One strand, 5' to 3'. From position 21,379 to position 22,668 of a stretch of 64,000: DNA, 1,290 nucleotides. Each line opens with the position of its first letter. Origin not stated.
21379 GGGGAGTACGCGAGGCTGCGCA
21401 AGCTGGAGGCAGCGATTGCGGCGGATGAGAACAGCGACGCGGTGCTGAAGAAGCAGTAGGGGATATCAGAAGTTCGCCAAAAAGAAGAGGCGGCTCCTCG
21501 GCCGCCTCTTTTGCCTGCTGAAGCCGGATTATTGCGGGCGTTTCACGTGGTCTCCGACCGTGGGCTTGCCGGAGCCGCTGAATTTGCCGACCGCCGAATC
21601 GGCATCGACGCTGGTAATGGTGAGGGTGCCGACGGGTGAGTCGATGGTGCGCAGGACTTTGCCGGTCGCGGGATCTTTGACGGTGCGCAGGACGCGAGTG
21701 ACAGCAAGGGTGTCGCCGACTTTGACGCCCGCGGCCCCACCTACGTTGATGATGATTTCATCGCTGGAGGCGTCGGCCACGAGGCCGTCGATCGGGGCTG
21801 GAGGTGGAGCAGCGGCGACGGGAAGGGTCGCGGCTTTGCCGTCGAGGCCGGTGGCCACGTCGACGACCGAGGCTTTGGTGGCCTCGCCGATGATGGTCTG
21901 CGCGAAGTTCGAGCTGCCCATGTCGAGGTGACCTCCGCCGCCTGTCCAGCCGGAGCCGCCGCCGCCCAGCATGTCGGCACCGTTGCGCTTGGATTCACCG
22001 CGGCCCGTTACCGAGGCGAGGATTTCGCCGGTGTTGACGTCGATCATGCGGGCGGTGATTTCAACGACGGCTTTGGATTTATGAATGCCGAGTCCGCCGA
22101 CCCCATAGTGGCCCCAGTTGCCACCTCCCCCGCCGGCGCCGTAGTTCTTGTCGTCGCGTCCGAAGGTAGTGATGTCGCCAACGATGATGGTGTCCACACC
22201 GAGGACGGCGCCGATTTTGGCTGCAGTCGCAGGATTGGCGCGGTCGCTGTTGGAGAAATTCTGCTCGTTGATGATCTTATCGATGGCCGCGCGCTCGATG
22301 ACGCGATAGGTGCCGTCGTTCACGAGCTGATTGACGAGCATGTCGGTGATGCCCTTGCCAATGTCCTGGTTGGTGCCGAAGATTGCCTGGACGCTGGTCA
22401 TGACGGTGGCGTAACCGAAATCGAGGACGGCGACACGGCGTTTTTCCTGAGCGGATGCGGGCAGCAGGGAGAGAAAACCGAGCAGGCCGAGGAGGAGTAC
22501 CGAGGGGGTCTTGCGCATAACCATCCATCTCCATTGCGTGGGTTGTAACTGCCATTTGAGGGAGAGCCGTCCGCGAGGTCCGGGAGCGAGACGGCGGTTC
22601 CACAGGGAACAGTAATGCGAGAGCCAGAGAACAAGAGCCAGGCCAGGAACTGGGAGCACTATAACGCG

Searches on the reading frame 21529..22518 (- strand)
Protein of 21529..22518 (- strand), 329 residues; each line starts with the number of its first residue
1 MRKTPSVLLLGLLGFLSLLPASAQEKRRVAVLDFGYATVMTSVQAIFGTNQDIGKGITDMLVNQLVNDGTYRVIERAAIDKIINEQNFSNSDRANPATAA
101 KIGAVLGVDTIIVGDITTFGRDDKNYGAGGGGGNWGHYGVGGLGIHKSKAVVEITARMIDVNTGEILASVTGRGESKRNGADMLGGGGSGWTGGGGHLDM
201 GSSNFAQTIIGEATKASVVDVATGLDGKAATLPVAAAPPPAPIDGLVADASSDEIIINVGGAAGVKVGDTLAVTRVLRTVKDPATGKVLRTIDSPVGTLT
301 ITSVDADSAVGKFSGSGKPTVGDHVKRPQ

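Call 62: search_protein_families(library=pfam, proteins=[window:21529-22518:-], max_evalue=0.01)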
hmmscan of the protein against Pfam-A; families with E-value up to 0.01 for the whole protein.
window:21529-22518:- (329 aa): 5 families
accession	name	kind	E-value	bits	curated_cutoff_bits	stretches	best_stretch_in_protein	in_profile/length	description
PF03783.19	CsgG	-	3.8e-37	128.1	20.8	1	21-230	4-202/210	Curli production assembly/transport component CsgG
PF16538.11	FlgT_C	-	3e-07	31.2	27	1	254-317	3-64/77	Flagellar assembly protein T, C-terminal domain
PF05643.16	GNA1162-like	-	0.00022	21.3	25.9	0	67-121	41-95/185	Putative lipoprotein GNA1162-like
PF13036.11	LpoB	-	0.00035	20.9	22.3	1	56-118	49-112/147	Peptidoglycan-synthase activator LpoB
PF16539.10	FlgT_M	-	0.0011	19.6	31.2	1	36-121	16-102/158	Flagellar assembly protein T, middle domain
